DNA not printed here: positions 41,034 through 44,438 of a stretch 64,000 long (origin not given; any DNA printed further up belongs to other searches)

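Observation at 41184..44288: M1 zinc aminopeptidase fused to an Omp85/BamA-type outer-membrane barrel (possible type Vd-like autotransporter with a peptidase passenger)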

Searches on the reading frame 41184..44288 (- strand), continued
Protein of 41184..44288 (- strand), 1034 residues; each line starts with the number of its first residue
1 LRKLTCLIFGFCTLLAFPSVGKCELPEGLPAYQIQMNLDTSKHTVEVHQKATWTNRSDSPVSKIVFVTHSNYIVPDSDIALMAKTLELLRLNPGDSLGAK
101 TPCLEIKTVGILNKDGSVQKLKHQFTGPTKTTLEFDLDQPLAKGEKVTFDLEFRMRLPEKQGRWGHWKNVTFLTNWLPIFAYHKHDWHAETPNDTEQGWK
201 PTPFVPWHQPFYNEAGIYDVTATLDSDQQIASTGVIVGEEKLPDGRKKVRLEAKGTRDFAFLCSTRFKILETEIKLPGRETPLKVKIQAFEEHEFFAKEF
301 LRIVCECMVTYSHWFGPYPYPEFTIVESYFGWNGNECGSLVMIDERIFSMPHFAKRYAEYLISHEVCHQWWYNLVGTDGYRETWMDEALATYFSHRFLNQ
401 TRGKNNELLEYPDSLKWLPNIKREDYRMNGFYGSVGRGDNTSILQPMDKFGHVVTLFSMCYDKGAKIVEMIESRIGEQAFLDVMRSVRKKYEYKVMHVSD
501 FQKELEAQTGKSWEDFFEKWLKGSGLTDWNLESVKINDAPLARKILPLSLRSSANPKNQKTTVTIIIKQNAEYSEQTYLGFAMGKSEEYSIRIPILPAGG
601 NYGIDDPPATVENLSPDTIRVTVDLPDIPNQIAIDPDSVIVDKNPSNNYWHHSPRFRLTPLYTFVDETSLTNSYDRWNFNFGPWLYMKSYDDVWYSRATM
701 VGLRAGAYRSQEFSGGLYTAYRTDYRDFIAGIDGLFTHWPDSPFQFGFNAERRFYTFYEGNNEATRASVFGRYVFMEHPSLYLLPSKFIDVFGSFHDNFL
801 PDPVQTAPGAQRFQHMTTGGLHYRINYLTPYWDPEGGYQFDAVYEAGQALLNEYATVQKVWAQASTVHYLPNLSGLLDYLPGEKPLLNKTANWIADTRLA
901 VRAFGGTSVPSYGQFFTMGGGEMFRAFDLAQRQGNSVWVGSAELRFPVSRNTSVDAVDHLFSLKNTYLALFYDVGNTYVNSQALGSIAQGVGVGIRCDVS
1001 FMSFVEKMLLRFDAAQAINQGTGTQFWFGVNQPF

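Call 43: find_related_loci(query=A1, collection=genome_contigs, flank=6000)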
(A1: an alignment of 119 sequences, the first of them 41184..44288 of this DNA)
Query A1 (1034 aa) in genome_contigs; peptide patterns used: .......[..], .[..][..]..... (x = any residue, [..] = any of these).
599 stretches matched a pattern (row limit reached: there are more); 565 encode a relative of the query (tblastn E <= 1e-3); the best 80 are kept; 80 distinct loci.
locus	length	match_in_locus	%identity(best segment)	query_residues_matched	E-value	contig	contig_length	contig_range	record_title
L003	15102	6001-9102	95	1-1034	0e+0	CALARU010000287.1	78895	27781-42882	MAG TPA_asm: uncultured Planctomycetaceae bacterium isolate ERR2206759_bin.85_CONCOCT_v1.1_MAG genome assembly, contig:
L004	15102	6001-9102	94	1-1034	0e+0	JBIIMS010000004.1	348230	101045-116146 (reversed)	MAG: Gemmataceae bacterium isolate ME2002-07-17pf_3300034102_group1_bin49 Rohwer_bin1629_scaffold_1_c1, whole genome sho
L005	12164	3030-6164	93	1-1034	0e+0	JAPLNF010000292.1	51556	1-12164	MAG: Planctomycetota bacterium isolate LacPavin_0818_WC45_MAG_43_9 LacPavin_0818_WC45_scaffold_119756, whole genome shot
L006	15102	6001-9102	95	1-1034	0e+0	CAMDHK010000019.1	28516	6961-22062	MAG: Candidatus Kuenenia stuttgartiensis isolate MiH-14oct19-257 genome assembly, contig: MiH-14oct19-C3081, whole genom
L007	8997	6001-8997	94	1-999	0e+0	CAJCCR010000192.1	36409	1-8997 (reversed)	MAG: uncultured Planctomycetaceae bacterium isolate Loc090116-8m_bin-1509 genome assembly, contig: bin-1509:192/458, who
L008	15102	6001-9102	94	1-1034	0e+0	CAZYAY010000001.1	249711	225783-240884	MAG TPA_asm: uncultured Candidatus Kuenenia sp. isolate SRP150892_co2_239 genome assembly, contig: NODE_24_length_249711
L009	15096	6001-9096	81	1-1032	0e+0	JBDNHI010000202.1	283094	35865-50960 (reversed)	MAG: Gemmataceae bacterium isolate concoct.25.ELB k141_1671520, whole genome shotgun sequence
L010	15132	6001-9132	50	19-1034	0e+0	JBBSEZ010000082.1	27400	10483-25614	MAG: Gemmatales bacterium isolate LS1_sbin.68 LS1_sbin.68_K_454557_L_27400_cov_14.0000, whole genome shotgun sequence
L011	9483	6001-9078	51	19-1034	0e+0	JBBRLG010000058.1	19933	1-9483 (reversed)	MAG: Gemmatales bacterium isolate La1_concoct.277 LA1C_C.277_k141_2517347L_19933_cov_12.0000, whole genome shotgun seque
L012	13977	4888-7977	49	16-1034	0e+0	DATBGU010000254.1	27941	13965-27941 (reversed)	MAG TPA_asm: Gemmataceae bacterium isolate SMAG_U3846 k141_1839304, whole genome shotgun sequence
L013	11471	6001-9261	47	18-1034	0e+0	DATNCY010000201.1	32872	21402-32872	MAG TPA_asm: Gemmataceae bacterium isolate SMAG_U11228 k141_3047787, whole genome shotgun sequence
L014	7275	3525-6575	49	25-1034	0e+0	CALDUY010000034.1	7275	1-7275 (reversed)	MAG: uncultured Gemmataceae bacterium isolate N1_Bin_METABAT__212_1 genome assembly, contig: c_000002320422, whole genom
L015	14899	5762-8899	47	29-1034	0e+0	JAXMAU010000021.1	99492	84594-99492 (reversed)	MAG: Gemmataceae bacterium isolate STL-PLA18 C1.56.fa-21, whole genome shotgun sequence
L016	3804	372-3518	48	15-1034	0e+0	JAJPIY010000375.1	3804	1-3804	MAG: Planctomycetota bacterium isolate Centralia_MAG_388 k107_18184455, whole genome shotgun sequence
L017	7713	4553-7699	48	15-1034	0e+0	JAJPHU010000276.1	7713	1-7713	MAG: Planctomycetota bacterium isolate Centralia_MAG_199 k107_28013268, whole genome shotgun sequence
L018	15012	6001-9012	48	25-1034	0e+0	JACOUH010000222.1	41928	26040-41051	MAG: Planctomycetota bacterium isolate NC_groundwater_65_Pr7_S-0.65um_66_14 FFV18_Sp65_scaffold_103187, whole genome sho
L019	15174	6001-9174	48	7-1034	0e+0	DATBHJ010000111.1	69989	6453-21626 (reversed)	MAG TPA_asm: Gemmataceae bacterium isolate SMAG_U3862 k141_469097, whole genome shotgun sequence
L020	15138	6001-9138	47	26-1034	0e+0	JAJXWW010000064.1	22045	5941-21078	MAG: Planctomycetota bacterium isolate BP6.bin110 NODE_3286_length_22045_cov_3.515740, whole genome shotgun sequence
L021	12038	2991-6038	49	26-1034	0e+0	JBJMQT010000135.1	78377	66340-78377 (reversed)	MAG: Gemmataceae bacterium isolate H3_18_all_fractions_metab_conc_21_57_12 k255_5147895, whole genome shotgun sequence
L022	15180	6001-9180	48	2-1034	0e+0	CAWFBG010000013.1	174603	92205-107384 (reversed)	MAG: uncultured Planctomycetaceae bacterium isolate MFD09286.bin.1.1 genome assembly, contig: contig_26318, whole genome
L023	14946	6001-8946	47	16-1034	0e+0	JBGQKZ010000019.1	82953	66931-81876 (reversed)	MAG: Gemmataceae bacterium isolate OBJ2_061818_050_5 k141_3085694_length_82953_cov_23.9914, whole genome shotgun sequenc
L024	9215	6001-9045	48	12-1034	0e+0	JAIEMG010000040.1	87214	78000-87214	MAG: Gemmataceae bacterium isolate co.spades.CONCOCT.2.5kb_030 c_000000000004, whole genome shotgun sequence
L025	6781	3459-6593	47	13-1034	0e+0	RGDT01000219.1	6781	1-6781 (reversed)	MAG: Planctomycetia bacterium isolate WB6_1B_298 contig_100_218, whole genome shotgun sequence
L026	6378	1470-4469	47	24-1034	0e+0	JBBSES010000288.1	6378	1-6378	MAG: Gemmatales bacterium isolate LS1_sbin.56 LS1_sbin.56_K_278141_L_6378_cov_13.0000, whole genome shotgun sequence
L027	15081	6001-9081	46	24-1034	0e+0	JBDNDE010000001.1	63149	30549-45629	MAG: Gemmataceae bacterium isolate RM_bin2_OCT21 C1, whole genome shotgun sequence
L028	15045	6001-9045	47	26-1034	0e+0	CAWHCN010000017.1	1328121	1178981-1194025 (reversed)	MAG: uncultured Planctomycetota bacterium isolate MFD00731.bin.2.201 genome assembly, contig: contig_39204, whole genome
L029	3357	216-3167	46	25-1034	0e+0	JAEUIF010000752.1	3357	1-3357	MAG: Planctomycetia bacterium isolate new MAG-36 k141_3892821, whole genome shotgun sequence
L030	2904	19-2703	52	144-1034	0e+0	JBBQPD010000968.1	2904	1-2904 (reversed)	MAG: Gemmatales bacterium isolate Co_metawrap_129 Cmw_129_k141_7032482_length_2904_cov_6.9805, whole genome shotgun sequ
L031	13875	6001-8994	46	29-1034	0e+0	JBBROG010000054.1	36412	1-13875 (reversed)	MAG: Gemmatales bacterium isolate La1_metabat2.252 LA1C_B2.252_k141_1143114L_36412_cov_14.9954, whole genome shotgun seq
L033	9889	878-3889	46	24-1034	0e+0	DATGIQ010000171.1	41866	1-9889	MAG TPA_asm: Gemmataceae bacterium isolate SMAG_U9811 k141_1262032, whole genome shotgun sequence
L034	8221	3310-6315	45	2-1034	0e+0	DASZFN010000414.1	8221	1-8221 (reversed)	MAG TPA_asm: Gemmataceae bacterium isolate SMAG_U6523 k141_788567, whole genome shotgun sequence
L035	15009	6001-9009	46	24-1034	0e+0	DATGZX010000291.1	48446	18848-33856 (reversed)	MAG TPA_asm: Gemmataceae bacterium isolate SMAG_U10675 k141_29791, whole genome shotgun sequence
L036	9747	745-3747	46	29-1034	0e+0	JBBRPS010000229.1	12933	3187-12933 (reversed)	MAG: Gemmatales bacterium isolate metawrap_la1_100 W_la1_100_k141_1776054L_12933_cov_11.0532, whole genome shotgun seque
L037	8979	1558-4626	45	29-1034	0e+0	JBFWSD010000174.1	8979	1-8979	MAG: Gemmataceae bacterium isolate CA_2019_TPBF_221 NODE_31561_length_8979_cov_3.423520_TPBF, whole genome shotgun seque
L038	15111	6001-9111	44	2-1034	0e+0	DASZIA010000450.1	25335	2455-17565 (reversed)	MAG TPA_asm: Planctomycetaceae bacterium isolate SMAG_U6590 k141_2131340, whole genome shotgun sequence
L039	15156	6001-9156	44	5-1034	0e+0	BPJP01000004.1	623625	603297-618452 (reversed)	MAG: Gemmatales bacterium KatS3mg105 DNA, contig_13297, whole genome shotgun sequence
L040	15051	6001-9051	44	23-1034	0e+0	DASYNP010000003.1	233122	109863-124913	MAG TPA_asm: Planctomycetaceae bacterium isolate SMAG_U4406 k141_4550631, whole genome shotgun sequence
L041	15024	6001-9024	46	26-1034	0e+0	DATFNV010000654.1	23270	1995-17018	MAG TPA_asm: Gemmataceae bacterium isolate SMAG_U9260 k141_881868, whole genome shotgun sequence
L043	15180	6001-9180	42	1-1034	0e+0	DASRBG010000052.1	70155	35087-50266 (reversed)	MAG TPA_asm: Gemmataceae bacterium isolate SMAG_U9921 k141_360100, whole genome shotgun sequence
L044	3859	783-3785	45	1-1034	0e+0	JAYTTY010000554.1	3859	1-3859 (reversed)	MAG: Zavarzinella sp. isolate GFS_5468 GFS_5468_553, whole genome shotgun sequence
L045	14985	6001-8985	43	29-1034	0e+0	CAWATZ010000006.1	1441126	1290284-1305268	MAG: uncultured Planctomycetota bacterium isolate MFD02248.bin.2.136 genome assembly, contig: contig_20116, whole genome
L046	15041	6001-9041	46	29-1034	0e+0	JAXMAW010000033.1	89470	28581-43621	MAG: Gemmataceae bacterium isolate STL-PLA20 C3.199.fa-33, whole genome shotgun sequence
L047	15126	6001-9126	50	29-1034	0e+0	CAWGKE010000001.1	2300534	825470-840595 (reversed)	MAG: uncultured Planctomycetaceae bacterium isolate MFD05705.bin.2.110 genome assembly, contig: contig_14529, whole geno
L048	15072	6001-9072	42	29-1034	0e+0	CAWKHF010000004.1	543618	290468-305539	MAG: uncultured Planctomycetota bacterium isolate MFD09603.bin.2.73 genome assembly, contig: contig_15779, whole genome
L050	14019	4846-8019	41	1-1034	0e+0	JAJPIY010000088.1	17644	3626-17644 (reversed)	MAG: Planctomycetota bacterium isolate Centralia_MAG_388 k107_16791214, whole genome shotgun sequence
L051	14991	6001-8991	43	24-1034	0e+0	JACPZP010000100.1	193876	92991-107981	MAG: Planctomycetota bacterium isolate NC_groundwater_892_Pr1_S2p5_60_19 Montesol18_S2p5_coassembly_scaffold_559636, who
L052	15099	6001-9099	42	22-1034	0e+0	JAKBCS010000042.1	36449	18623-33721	MAG: Planctomycetota bacterium isolate ZJ7.bin48 NODE_905_length_36449_cov_10.266257, whole genome shotgun sequence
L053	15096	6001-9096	42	26-1034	0e+0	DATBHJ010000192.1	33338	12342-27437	MAG TPA_asm: Gemmataceae bacterium isolate SMAG_U3862 k141_175264, whole genome shotgun sequence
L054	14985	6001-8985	43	1-1034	0e+0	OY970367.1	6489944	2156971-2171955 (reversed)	MAG: uncultured Planctomycetota bacterium isolate MFD04580.bin.c.2 genome assembly, chromosome: 1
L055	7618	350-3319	44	25-1034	0e+0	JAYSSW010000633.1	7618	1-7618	MAG: Planctomycetia bacterium isolate GFS_12324 GFS_12324_632, whole genome shotgun sequence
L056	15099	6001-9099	42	22-1034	0e+0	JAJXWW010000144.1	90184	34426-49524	MAG: Planctomycetota bacterium isolate BP6.bin110 NODE_386_length_90184_cov_3.768247, whole genome shotgun sequence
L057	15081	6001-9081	45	2-1034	0e+0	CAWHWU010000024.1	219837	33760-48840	MAG: uncultured Planctomycetaceae bacterium isolate MFD04434.bin.2.78 genome assembly, contig: contig_26074, whole genom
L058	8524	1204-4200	43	4-1034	0e+0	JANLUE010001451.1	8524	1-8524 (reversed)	MAG: Gemmataceae bacterium isolate OTE_25_concoct_364 OTE_25_k141_150467, whole genome shotgun sequence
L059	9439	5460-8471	42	2-1034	0e+0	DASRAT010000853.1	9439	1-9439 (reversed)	MAG TPA_asm: Gemmataceae bacterium isolate SMAG_U11125 k141_4303150, whole genome shotgun sequence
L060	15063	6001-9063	43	5-1034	0e+0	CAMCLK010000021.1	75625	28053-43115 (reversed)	MAG: Candidatus Kuenenia stuttgartiensis isolate MsE-01oct19-186 genome assembly, contig: MsE-01oct19-C247, whole genome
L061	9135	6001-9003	43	23-1034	0e+0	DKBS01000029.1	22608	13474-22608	MAG TPA_asm: Planctomycetaceae bacterium UBA6894 UBA6894_contig_2465, whole genome shotgun sequence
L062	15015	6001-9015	44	1-1034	0e+0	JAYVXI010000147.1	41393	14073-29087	MAG: Limnoglobus sp. isolate GL85_DN_concoct_218 GL85_DN_concoct_218_146, whole genome shotgun sequence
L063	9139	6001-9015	44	1-1034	0e+0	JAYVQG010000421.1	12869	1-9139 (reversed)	MAG: Limnoglobus sp. isolate GL72_UP_concoct_246 GL72_UP_concoct_246_420, whole genome shotgun sequence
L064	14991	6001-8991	44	6-1034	0e+0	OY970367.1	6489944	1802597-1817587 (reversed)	MAG: uncultured Planctomycetota bacterium isolate MFD04580.bin.c.2 genome assembly, chromosome: 1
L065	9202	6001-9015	44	1-1034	0e+0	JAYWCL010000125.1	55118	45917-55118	MAG: Limnoglobus sp. isolate GL94_UP_concoct_236 GL94_UP_concoct_236_124, whole genome shotgun sequence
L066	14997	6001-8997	42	15-1034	0e+0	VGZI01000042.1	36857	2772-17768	MAG: Planctomycetota bacterium isolate K_Offshore_80m_m2_128 K_Offshore_80m_m2_128_Ga0194132_10002249, whole genome shot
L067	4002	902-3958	42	3-1034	0e+0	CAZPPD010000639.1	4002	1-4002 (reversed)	MAG TPA_asm: uncultured Alcaligenaceae bacterium isolate SRP128890_co1_173 genome assembly, contig: NODE_29740_length_40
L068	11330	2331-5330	43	4-1034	0e+0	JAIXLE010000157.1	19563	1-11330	MAG: Bacteroidales bacterium isolate UW1SPNA076 one-stage_bin076_NODE_2177, whole genome shotgun sequence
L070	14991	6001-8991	42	26-1034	0e+0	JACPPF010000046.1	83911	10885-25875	MAG: Planctomycetota bacterium isolate NC_groundwater_620_Pr5_B-0.1um_61_30 alan_book_18_scaffold_29791, whole genome sh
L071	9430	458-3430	42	15-1034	0e+0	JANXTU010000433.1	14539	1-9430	MAG: Fimbriiglobus sp. isolate 339R_metabat_14 339R_k141_1110625, whole genome shotgun sequence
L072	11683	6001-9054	40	24-1034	0e+0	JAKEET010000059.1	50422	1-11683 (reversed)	MAG: Gemmataceae bacterium isolate PMV_1.61 PMV_1.61.k101_335312, whole genome shotgun sequence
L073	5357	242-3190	43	20-1034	0e+0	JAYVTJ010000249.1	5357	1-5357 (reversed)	MAG: Fimbriiglobus sp. isolate GL74_UP_concoct_115 GL74_UP_concoct_115_248, whole genome shotgun sequence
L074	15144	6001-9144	49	1-1034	0e+0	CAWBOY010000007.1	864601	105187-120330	MAG: uncultured Planctomycetaceae bacterium isolate MFD09671.bin.1.56 genome assembly, contig: contig_9632, whole genome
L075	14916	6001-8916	41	6-1034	0e+0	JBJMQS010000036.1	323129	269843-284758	MAG: Gemmataceae bacterium isolate H3_16_all_fractions_metab_130_58_0 k255_5225311, whole genome shotgun sequence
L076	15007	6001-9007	43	8-1034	0e+0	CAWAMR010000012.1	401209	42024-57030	MAG: uncultured Planctomycetota bacterium isolate MFD01716.bin.2.152 genome assembly, contig: contig_66063, whole genome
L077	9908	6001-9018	42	1-1034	0e+0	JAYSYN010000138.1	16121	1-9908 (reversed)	MAG: Fimbriiglobus sp. isolate GFS_13405 GFS_13405_137, whole genome shotgun sequence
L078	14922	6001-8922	43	29-1034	0e+0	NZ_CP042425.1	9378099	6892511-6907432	Limnoglobus roseus strain PX52 chromosome, complete genome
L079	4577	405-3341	42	27-1034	0e+0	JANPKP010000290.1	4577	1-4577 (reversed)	MAG: Gemmataceae bacterium isolate VAR_61_metabat_220 VAR_61_k141_211234, whole genome shotgun sequence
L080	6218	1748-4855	41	11-1034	0e+0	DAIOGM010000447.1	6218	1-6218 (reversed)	MAG TPA_asm: Gemmataceae bacterium isolate CTOTU25972 NODE_5156_length_6218_cov_5.006653, whole genome shotgun sequence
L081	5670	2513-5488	41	14-1034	0e+0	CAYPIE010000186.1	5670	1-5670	MAG TPA_asm: uncultured Alcaligenaceae bacterium isolate SRP128890_co1_93 genome assembly, contig: NODE_19045_length_567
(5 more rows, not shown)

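Call 75: search_protein_families(library=pfam, proteins=[L078:6001-8922:+, L054:6001-8985:+, L064:6001-8991:+, L068:2331-5330:+], max_evalue=0.01)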
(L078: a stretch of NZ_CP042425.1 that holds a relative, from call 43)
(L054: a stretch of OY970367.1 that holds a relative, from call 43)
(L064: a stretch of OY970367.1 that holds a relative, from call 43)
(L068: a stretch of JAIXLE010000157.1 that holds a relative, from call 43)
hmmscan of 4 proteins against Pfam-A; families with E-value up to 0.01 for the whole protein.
L078:6001-8922:+ (974 aa): 2 families
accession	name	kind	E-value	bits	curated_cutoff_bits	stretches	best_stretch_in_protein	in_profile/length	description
PF01433.26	Peptidase_M1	-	2.9e-14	53.6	27.7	1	265-480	7-218/218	Peptidase family M1 domain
PF01103.29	Omp85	-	5.3e-07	29.9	24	1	788-971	131-322/325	Omp85 superfamily domain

L054:6001-8985:+ (995 aa): 1 family
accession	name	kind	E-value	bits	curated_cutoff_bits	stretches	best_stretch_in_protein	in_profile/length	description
PF01433.26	Peptidase_M1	-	3.6e-18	66.4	27.7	1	306-508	23-218/218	Peptidase family M1 domain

L064:6001-8991:+ (997 aa): 1 family
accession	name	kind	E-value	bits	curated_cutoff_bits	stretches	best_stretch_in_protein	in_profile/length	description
PF01433.26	Peptidase_M1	-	4.5e-16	59.6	27.7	1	291-502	11-218/218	Peptidase family M1 domain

L068:2331-5330:+ (1000 aa): 1 family
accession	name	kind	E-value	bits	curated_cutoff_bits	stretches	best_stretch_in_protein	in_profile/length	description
PF01433.26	Peptidase_M1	-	8.6e-14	52.1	27.7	1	314-506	32-218/218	Peptidase family M1 domain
